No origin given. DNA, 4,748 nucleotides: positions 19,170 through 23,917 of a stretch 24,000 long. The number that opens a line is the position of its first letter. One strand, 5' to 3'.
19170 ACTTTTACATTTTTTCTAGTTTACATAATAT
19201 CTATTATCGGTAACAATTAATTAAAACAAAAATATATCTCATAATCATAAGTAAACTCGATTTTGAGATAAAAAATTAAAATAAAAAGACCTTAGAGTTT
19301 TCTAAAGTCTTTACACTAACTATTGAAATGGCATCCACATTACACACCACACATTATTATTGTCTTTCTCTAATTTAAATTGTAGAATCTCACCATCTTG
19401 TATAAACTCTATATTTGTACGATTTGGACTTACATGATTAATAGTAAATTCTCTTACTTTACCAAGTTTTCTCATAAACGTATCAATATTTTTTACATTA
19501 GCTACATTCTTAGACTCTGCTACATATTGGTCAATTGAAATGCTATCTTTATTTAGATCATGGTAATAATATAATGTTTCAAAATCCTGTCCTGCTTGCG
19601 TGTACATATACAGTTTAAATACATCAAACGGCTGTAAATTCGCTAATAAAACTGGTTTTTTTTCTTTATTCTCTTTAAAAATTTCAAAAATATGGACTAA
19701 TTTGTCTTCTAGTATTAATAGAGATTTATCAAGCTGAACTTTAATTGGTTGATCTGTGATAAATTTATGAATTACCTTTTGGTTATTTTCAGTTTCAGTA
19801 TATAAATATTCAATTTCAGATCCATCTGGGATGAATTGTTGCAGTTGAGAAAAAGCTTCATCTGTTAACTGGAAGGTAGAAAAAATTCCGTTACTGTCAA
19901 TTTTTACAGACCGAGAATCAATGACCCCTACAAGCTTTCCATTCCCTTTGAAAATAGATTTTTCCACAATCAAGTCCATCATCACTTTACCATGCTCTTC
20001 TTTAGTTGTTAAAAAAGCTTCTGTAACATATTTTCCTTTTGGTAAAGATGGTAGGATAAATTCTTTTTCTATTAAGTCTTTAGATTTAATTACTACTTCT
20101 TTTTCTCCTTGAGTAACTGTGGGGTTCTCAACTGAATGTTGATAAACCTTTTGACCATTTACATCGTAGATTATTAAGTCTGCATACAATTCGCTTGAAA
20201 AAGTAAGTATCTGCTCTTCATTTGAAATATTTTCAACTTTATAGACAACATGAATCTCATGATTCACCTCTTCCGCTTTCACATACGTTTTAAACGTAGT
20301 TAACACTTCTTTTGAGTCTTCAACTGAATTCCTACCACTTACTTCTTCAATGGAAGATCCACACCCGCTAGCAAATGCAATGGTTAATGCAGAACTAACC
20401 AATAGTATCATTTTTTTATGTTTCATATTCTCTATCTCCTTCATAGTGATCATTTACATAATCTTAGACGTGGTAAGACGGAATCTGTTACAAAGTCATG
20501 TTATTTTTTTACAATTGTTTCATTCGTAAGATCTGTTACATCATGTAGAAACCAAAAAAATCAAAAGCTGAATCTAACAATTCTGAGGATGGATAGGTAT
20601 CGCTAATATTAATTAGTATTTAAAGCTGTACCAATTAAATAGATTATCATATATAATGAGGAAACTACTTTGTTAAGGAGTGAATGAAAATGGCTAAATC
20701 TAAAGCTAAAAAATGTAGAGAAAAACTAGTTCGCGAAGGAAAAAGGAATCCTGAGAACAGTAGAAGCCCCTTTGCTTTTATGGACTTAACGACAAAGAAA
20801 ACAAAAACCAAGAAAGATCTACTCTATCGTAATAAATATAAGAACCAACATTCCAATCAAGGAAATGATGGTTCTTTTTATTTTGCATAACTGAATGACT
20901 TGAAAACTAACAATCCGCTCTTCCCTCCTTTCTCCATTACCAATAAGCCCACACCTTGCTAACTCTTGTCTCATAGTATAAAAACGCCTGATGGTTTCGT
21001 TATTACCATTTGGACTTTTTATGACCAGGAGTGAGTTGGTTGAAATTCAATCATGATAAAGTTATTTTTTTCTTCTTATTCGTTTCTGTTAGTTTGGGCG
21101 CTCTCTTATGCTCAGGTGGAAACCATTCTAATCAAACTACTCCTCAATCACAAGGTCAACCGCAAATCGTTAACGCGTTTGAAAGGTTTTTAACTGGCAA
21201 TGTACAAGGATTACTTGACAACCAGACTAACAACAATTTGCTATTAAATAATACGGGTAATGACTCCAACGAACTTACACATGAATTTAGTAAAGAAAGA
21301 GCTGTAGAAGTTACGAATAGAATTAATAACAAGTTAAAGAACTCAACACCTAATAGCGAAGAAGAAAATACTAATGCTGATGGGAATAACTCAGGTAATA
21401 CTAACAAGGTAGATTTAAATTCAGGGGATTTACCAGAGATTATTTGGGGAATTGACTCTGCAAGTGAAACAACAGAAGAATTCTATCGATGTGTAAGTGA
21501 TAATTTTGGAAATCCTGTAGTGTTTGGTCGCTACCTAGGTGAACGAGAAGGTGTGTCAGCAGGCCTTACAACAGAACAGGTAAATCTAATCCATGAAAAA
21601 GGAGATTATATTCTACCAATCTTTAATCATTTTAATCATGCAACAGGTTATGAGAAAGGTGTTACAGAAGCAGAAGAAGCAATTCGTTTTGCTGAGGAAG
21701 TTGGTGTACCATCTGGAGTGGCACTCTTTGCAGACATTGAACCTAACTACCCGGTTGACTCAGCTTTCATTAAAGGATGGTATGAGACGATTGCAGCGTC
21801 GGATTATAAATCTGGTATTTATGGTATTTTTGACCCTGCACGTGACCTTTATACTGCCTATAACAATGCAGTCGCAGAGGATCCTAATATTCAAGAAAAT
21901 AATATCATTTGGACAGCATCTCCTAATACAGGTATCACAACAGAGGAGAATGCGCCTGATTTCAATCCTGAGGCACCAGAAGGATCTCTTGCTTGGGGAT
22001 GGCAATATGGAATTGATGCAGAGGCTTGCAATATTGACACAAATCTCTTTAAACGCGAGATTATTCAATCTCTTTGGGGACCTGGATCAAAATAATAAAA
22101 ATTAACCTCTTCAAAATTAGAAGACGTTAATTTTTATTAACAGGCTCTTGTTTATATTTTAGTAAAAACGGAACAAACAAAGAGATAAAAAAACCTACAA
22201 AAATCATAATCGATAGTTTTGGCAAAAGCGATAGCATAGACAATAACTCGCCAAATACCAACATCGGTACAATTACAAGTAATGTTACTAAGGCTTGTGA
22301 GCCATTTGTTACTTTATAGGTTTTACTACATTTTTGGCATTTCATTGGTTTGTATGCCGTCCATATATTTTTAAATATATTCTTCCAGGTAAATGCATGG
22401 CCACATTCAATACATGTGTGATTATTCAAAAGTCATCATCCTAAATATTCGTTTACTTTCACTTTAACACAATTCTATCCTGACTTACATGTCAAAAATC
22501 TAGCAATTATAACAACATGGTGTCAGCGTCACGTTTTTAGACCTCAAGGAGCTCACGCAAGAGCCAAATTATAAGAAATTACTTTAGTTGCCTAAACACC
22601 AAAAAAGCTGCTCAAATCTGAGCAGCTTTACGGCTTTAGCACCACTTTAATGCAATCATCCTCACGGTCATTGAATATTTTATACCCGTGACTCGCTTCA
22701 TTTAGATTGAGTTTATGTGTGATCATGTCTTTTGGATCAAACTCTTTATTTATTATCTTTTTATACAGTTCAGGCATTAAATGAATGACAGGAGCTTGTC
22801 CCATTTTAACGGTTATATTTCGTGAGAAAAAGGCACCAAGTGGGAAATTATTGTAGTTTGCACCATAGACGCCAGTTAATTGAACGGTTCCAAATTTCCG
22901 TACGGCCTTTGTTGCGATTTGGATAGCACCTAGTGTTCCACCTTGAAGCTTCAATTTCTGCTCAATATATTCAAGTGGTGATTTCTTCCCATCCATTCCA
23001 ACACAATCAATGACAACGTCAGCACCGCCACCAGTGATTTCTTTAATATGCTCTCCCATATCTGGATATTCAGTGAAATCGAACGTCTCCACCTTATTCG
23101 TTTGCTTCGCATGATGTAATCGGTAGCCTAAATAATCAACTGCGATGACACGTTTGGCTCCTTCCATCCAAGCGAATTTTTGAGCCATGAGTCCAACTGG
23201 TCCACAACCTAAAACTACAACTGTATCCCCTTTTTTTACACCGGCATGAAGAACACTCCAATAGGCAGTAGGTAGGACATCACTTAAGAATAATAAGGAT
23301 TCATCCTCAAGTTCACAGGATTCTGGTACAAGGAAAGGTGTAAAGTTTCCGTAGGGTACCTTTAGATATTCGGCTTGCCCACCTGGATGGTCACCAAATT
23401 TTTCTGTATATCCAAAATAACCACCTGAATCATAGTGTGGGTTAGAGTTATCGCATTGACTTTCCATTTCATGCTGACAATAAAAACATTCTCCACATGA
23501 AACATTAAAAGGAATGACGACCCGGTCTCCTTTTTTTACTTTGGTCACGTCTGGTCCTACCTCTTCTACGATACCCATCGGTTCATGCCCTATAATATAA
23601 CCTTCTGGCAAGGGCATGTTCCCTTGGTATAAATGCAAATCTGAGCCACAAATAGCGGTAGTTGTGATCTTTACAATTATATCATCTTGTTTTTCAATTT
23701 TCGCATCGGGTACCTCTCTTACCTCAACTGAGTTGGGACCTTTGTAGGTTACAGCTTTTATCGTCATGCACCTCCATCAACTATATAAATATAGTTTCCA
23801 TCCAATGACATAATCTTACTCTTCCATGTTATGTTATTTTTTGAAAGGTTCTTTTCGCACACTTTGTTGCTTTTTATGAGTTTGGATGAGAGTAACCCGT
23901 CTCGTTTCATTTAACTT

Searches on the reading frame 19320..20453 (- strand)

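Call 15: search_protein_families(library=pfam, proteins=[window:19320-20453:-], max_evalue=0.0001)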
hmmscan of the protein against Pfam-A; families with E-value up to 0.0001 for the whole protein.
window:19320-20453:- (377 aa): 1 family
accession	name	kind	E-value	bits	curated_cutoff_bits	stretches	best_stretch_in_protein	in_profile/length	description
PF12690.13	BsuPI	-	1.7e-07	31.6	22.9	1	57-152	4-100/101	Intracellular proteinase inhibitor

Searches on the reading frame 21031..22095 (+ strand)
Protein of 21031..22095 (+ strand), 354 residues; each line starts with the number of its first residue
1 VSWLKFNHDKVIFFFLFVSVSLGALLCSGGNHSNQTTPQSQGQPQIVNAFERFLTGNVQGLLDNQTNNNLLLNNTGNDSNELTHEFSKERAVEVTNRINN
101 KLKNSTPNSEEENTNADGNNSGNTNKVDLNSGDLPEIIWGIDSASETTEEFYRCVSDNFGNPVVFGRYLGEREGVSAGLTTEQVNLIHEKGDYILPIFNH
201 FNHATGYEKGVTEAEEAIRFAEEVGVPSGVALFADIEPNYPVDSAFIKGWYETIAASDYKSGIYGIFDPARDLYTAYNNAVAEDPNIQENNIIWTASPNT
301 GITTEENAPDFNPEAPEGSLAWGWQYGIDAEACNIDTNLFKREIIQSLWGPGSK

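Call 15: search_protein_families(library=pfam, proteins=[window:21031-22095:+], max_evalue=0.0001)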
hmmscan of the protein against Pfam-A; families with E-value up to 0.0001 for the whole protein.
window:21031-22095:+ (354 aa): 1 family
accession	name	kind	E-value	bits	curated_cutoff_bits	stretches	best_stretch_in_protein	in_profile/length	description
PF08924.17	Rv2525c_GlyHyd-like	-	3.3e-14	53.9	27.2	1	165-301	11-160/198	Rv2525c-like, glycoside hydrolase-like domain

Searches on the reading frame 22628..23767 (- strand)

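Call 15: search_protein_families(library=pfam, proteins=[window:22628-23767:-], max_evalue=0.0001)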
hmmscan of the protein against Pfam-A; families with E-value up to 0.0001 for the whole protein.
window:22628-23767:- (379 aa): 2 families
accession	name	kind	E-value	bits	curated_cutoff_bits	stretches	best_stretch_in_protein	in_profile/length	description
PF08240.17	ADH_N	-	1.1e-26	93.5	23.5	1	27-144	2-101/104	Alcohol dehydrogenase GroES-like domain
PF00107.32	ADH_zinc_N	-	1.6e-14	54.4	31.8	1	190-257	1-67/129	Zinc-binding dehydrogenase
